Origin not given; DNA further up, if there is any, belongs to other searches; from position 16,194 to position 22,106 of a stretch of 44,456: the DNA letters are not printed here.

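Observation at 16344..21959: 1871-aa single-polypeptide SF1B helicase + endonuclease-fold protein of an uncharacterised family, with its own promoter and terminator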

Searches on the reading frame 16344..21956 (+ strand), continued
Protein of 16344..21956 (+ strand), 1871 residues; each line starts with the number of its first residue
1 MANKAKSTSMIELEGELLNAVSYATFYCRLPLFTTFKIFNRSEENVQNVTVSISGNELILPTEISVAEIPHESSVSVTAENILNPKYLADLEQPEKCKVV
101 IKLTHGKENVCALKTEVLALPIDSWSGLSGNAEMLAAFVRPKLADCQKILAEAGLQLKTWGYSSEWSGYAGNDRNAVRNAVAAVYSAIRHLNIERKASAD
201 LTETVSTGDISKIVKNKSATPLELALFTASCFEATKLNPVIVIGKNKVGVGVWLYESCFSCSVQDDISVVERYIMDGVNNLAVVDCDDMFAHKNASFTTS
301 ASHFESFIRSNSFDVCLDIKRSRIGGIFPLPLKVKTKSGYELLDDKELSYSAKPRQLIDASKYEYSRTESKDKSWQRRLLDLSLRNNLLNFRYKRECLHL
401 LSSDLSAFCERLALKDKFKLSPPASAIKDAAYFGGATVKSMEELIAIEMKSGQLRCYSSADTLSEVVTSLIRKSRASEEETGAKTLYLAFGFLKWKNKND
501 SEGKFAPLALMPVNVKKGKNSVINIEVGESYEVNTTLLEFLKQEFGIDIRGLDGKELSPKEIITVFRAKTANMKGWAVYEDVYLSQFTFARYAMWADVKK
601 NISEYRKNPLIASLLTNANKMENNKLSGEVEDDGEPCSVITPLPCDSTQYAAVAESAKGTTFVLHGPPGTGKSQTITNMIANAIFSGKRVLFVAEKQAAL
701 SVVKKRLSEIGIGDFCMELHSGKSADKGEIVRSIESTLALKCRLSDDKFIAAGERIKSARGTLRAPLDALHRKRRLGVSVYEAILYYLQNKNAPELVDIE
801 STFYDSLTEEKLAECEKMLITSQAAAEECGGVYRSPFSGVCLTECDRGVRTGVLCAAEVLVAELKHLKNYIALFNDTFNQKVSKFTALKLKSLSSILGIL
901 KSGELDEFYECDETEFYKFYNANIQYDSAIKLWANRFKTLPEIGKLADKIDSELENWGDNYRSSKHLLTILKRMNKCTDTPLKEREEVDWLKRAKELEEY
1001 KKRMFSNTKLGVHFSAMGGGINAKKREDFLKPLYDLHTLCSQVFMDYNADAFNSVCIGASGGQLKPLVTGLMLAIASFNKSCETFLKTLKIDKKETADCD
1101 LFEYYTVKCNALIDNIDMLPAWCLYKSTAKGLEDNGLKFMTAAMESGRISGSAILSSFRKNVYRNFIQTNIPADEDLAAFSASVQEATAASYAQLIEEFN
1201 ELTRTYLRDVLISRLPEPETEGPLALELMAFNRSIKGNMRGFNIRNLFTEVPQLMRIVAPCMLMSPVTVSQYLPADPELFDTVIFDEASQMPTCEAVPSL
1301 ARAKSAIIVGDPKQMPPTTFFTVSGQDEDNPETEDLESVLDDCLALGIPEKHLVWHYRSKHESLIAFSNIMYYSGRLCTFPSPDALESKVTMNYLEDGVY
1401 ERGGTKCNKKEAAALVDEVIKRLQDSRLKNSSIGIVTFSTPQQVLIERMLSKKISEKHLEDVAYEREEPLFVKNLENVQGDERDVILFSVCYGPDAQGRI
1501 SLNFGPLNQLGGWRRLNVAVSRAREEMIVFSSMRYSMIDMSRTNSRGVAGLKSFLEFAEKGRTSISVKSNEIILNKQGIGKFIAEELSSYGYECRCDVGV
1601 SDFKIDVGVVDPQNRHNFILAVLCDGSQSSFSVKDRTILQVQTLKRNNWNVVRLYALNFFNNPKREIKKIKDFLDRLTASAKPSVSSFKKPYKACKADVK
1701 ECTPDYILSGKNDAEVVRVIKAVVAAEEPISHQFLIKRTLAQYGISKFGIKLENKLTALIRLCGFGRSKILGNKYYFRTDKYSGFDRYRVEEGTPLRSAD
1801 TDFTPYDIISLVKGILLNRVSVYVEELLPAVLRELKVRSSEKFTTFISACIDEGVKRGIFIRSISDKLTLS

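Call 24: find_related_loci(query=A1, collection=genome_contigs, flank=10000)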
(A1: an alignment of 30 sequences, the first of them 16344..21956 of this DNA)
Query A1 (1871 aa) in genome_contigs; peptide patterns used: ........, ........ (x = any residue, [..] = any of these).
599 stretches matched a pattern (row limit reached: there are more); 594 encode a relative of the query (tblastn E <= 1e-3); the best 80 are kept; 80 distinct loci.
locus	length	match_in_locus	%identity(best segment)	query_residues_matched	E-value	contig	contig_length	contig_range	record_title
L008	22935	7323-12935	82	1-1871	0e+0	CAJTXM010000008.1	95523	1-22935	MAG TPA_asm: uncultured Christensenella sp. isolate MGBC123009 genome assembly, contig: MGBC123009.8, whole genome shotg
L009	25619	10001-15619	75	1-1871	0e+0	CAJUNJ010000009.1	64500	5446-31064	MAG TPA_asm: uncultured Christensenellaceae bacterium isolate MGBC152987 genome assembly, contig: MGBC152987.9, whole ge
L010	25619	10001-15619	75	1-1870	0e+0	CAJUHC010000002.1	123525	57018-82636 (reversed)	MAG TPA_asm: uncultured Christensenella sp. isolate MGBC139654 genome assembly, contig: MGBC139654.2, whole genome shotg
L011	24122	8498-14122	66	1-1871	0e+0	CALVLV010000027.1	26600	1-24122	MAG: uncultured Clostridia bacterium isolate BRZ_EA__bin65 genome assembly, contig: BRZ_EA__NODE_1798_length_26600_cov_6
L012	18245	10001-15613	67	2-1871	0e+0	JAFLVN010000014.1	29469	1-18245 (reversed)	MAG: Clostridiales bacterium isolate HAN106 Seq14, whole genome shotgun sequence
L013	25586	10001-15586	64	11-1870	0e+0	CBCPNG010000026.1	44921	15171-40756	MAG: uncultured Clostridia bacterium isolate metabat2_RB3.3_MAGs genome assembly, contig: k87_51378, whole genome shotgu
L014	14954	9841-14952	68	6-1709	0e+0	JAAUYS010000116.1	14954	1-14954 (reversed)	MAG: Clostridia bacterium isolate Mgla_MAG_30-bin_22 c_000000050605, whole genome shotgun sequence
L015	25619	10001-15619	69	1-1871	0e+0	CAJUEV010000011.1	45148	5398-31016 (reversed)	MAG TPA_asm: uncultured Christensenella sp. isolate MGBC136074 genome assembly, contig: MGBC136074.11, whole genome shot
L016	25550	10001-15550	61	21-1870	0e+0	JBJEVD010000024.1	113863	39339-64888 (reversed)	MAG: Candidatus Coproplasma sp. isolate LOHA07_bin.016 NODE_27_length_113863_cov_11.459432, whole genome shotgun sequenc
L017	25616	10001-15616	69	1-1871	0e+0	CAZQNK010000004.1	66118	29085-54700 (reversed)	MAG TPA_asm: uncultured Clostridia bacterium isolate SRP222994_co1_330 genome assembly, contig: NODE_615_length_66118_co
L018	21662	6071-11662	52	23-1871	0e+0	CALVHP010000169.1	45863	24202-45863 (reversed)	MAG: uncultured Clostridia bacterium isolate E08__bin333 genome assembly, contig: E08__k127_1962453, whole genome shotgu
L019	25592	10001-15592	51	23-1870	0e+0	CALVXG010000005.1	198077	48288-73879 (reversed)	MAG: uncultured Clostridia bacterium isolate BRZ_HT__bin55 genome assembly, contig: BRZ_HT__NODE_99_length_198077_cov_11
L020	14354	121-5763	50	4-1871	0e+0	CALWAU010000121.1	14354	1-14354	MAG: uncultured Clostridia bacterium isolate E10__bin181 genome assembly, contig: E10__k127_1873756, whole genome shotgu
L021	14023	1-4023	68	529-1871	0e+0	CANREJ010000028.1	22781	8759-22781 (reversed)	MAG: uncultured Clostridia bacterium isolate Lapin-024__bin100 genome assembly, contig: Lapin-024__NODE_2899_length_2278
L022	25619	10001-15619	50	10-1871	0e+0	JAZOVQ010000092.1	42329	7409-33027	MAG: Candidatus Scatosoma sp. isolate T1900045525_YK20190219.MAGScoT_cleanbin_000033 SGB_7685_k141_1490183, whole genome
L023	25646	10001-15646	48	1-1871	0e+0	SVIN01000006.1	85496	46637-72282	MAG: Clostridiales bacterium isolate SIG410 NODE_6763_length_85496_cov_2.080755, whole genome shotgun sequence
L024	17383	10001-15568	49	13-1871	0e+0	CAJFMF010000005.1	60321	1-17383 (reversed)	Candidatus Gallimonas faecavium isolate Chicken_6_mag_57 genome assembly, contig: MAGpy_11413_6_idba_bin_57_fascaffold_1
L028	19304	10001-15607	49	1-1871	0e+0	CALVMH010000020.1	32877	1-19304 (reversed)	MAG: uncultured Clostridia bacterium isolate BRZ_SR__bin7 genome assembly, contig: BRZ_SR__NODE_1511_length_32877_cov_11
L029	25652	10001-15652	50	1-1871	0e+0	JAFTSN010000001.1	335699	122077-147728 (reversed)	MAG: Clostridia bacterium isolate RGIG4110 Roe_deer_Cecum.Co__c216474, whole genome shotgun sequence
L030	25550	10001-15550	48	1-1871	0e+0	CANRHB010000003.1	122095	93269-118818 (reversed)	MAG: uncultured Clostridia bacterium isolate Lapin-020__bin46 genome assembly, contig: Lapin-020__NODE_86_length_122095_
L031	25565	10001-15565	66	19-1871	0e+0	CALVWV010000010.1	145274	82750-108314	MAG: uncultured Clostridia bacterium isolate E02__bin201 genome assembly, contig: E02__k127_2558534, whole genome shotgu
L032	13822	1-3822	53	600-1871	0e+0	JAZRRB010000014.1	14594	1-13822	MAG: Candidatus Scatosoma sp. isolate T1900045356_YK20190046.MAGScoT_cleanbin_000055 SGB_6796_k141_2249322, whole genome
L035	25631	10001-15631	37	1-1869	0e+0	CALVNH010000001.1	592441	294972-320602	MAG: uncultured Clostridia bacterium isolate BRZ_P__bin69 genome assembly, contig: BRZ_P__NODE_2_length_592441_cov_37.00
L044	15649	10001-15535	50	23-1871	0e+0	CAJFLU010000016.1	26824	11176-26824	Candidatus Gallimonas merdigallinarum isolate Chicken_4_mag_20 genome assembly, contig: MAGpy_11413_4_idba_bin_20_fascaf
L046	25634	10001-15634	49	4-1871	0e+0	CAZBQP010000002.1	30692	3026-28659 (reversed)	MAG TPA_asm: uncultured Clostridia bacterium isolate SRP350583_co1_51 genome assembly, contig: NODE_2377_length_30692_co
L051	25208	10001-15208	30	13-1677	0e+0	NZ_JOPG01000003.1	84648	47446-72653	Acetobacter malorum strain DsW_057 Contig_3, whole genome shotgun sequence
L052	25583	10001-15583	48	1-1871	0e+0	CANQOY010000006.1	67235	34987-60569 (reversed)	MAG: uncultured Clostridia bacterium isolate Lapin-032__bin2 genome assembly, contig: Lapin-032__NODE_714_length_67235_c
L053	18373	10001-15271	29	20-1704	0e+0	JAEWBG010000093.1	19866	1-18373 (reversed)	MAG: Proteobacteria bacterium isolate OH_PBB_243 k127_1594447, whole genome shotgun sequence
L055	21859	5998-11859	38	4-1868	1e-169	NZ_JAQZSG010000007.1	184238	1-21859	Paenibacillus thermotolerans strain YIM B05602 Scaffold7, whole genome shotgun sequence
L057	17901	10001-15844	40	9-1871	5e-168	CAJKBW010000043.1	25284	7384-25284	MAG TPA_asm: uncultured Ruminococcaceae bacterium isolate ERR1600664-bin.7 genome assembly, contig: NODE_2204_length_252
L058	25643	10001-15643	40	17-1822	2e-166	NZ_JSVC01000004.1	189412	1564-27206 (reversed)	Flavihumibacter solisilvae strain 3-3 contig4, whole genome shotgun sequence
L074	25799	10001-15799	38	6-1871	1e-155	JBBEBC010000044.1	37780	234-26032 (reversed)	MAG: Bacteroidia bacterium isolate LejiaF_38_19 Lejia_F_1592_length_37780_cov_11, whole genome shotgun sequence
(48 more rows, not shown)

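Call 28: search_protein_families(library=ncbifam, proteins=[window:16344-21956:+], max_evalue=0.01)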
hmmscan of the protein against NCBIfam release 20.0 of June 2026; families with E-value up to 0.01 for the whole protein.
window:16344-21956:+ (1871 aa): 6 families
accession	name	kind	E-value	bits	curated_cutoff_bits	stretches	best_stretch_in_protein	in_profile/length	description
NF058533.1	antiphage_ProA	equivalog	0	1459.8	1500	2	22-1682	1-1711/1903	anti-phage protein ProA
NF042953.1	Hhe_antiphage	equivalog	8.6e-196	653.3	2000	2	1067-1691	1064-1697/1797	DUF4011 domain-containing anti-phage protein Hhe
TIGR00376.1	TIGR00376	hypoth_equivalog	5.6e-29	101.1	348.9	3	1276-1379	360-455/639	IGHMBP2 family helicase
NF040671.1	PLuB_AAA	exception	4.8e-20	70.6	999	2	1279-1532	962-1231/1256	PLuB system helicase-like protein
TIGR01448.2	helicase_RecD2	equivalog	4.6e-05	21.8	500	1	611-692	282-364/713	SF1B family DNA helicase RecD2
TIGR01447.1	recD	equivalog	0.002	16.8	310.15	0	638-682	142-186/597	exodeoxyribonuclease V subunit alpha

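Call 38: search_dna_similar(query=window:16344-21956:+, collection=plasmids, mode=protein, max_evalue=1e-20, max_rows=25)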
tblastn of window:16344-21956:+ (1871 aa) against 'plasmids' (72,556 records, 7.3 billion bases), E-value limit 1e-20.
Records with a match: 491; places in all: 520; records where one place covers at least 80% of the query: 18.
Best place of each record, by identity: <60% 491.
By first word of the organism name: Klebsiella 242; Ralstonia 108; Acinetobacter 35; Rhizobium 20; Raoultella 12; Mesorhizobium 6; Paracoccus 6; Vibrio 5; Thioclava 4; Microvirga 4; and 40 more.
By predicted mobility (MOB-suite, as given by PLSDB): conjugative 213; non-mobilizable 140; mobilizable 138.
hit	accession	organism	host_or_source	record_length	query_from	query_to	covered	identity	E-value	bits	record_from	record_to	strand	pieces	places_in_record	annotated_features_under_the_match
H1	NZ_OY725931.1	Bacteroides finegoldii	-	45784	64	1835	85%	35.2%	3e-160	916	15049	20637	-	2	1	DUF3320 domain-containing protein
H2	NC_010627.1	Paraburkholderia phymatum STM815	-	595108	21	1677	83%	31.1%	7e-115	679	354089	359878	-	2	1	DUF3320 domain-containing protein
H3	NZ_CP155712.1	Klebsiella quasipneumoniae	Homo sapiens,urine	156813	11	1677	80%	31.5%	3e-103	663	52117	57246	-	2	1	DUF3320 domain-containing protein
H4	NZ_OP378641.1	Klebsiella michiganensis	-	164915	11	1677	80%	31.5%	4e-103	663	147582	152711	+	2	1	DUF3320 domain-containing protein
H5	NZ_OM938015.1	Klebsiella michiganensis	-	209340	11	1677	80%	31.5%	4e-103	663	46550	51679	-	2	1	DUF3320 domain-containing protein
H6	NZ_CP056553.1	Enterobacter sp. RHBSTW-00422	culture,Freshwater sample from ...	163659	11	1677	80%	31.5%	4e-103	663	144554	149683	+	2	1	DUF3320 domain-containing protein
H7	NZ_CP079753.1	Raoultella ornithinolytica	cell culture,urine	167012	11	1677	80%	31.5%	4e-103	663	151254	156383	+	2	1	DUF3320 domain-containing protein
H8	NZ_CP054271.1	Raoultella ornithinolytica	Sus scrofa domesticus,Whole ...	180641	11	1677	80%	31.5%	4e-103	663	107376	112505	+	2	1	DUF3320 domain-containing protein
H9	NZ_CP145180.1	Raoultella ornithinolytica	Hospital waste water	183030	11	1677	80%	31.5%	4e-103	663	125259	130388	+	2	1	DUF3320 domain-containing protein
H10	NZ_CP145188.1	Raoultella ornithinolytica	-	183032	11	1677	80%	31.5%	4e-103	663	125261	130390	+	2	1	DUF3320 domain-containing protein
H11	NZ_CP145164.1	Raoultella ornithinolytica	-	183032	11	1677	80%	31.5%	4e-103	663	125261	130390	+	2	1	DUF3320 domain-containing protein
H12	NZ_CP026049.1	Raoultella planticola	Homo sapiens,G-tube swab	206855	11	1677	80%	31.5%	4e-103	663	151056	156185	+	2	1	DUF3320 domain-containing protein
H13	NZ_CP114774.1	Raoultella planticola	Homo sapiens,cell ...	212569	11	1677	80%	31.5%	4e-103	663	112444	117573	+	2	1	DUF3320 domain-containing protein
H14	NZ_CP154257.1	Raoultella planticola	male,sputum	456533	11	1677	80%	31.5%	4e-103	663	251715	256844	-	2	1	DUF3320 domain-containing protein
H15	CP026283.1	Klebsiella oxytoca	-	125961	11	1677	80%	31.4%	5e-102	659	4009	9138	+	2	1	DNA helicase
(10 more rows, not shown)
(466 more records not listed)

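Call 62: search_protein_families(library=padloc, alignment_id=A4, max_evalue=1e-10)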
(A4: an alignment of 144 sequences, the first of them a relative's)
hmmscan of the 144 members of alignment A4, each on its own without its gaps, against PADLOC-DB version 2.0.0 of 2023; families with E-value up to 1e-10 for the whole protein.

A. member 1, L033:6768-7355:+ (196 aa): 0 families

B. families by the number of members that match (of 144 scanned): 268 families (the first 25 are shown)
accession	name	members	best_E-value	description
PDLC02960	RT-Protease_XI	2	1.2e-70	single gene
PDLC02959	RT-Protease_XI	2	7e-70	single gene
PDLC04134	mad2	2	1.8e-42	mads_2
PDLC04135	mad3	2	1.7e-36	mads_3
PDLC01649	Cas2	2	2.5e-23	"CAS-I,CAS-II,CAS-III,CAS-IV,CAS-V,CAS-VI; acquisition_2"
PDLC01251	Cas2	2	2.4e-20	"CAS-I,CAS-II,CAS-III,CAS-IV,CAS-V,CAS-VI; acquisition_2"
PDLC00935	Cas2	2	1.6e-19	CRISPR-associated endonuclease Cas2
PDLC03040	REase_I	1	3.5e-293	Type I restriction enzyme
PDLC01747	Cas1g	1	1.5e-193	-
PDLC03021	MTase_I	1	1.6e-192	Type I methyltransferase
PDLC01026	Cas8g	1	6.6e-150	"CRISPR-associated protein Csx17, subtype Dpsyc"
PDLC01377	Cas8g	1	6.9e-131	CAS-I-U; effector_LS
PDLC04184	HEC-01A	1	1.3e-129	-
PDLC02943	RT_III-A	1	1.2e-105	-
PDLC02067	Cas1b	1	1.4e-101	-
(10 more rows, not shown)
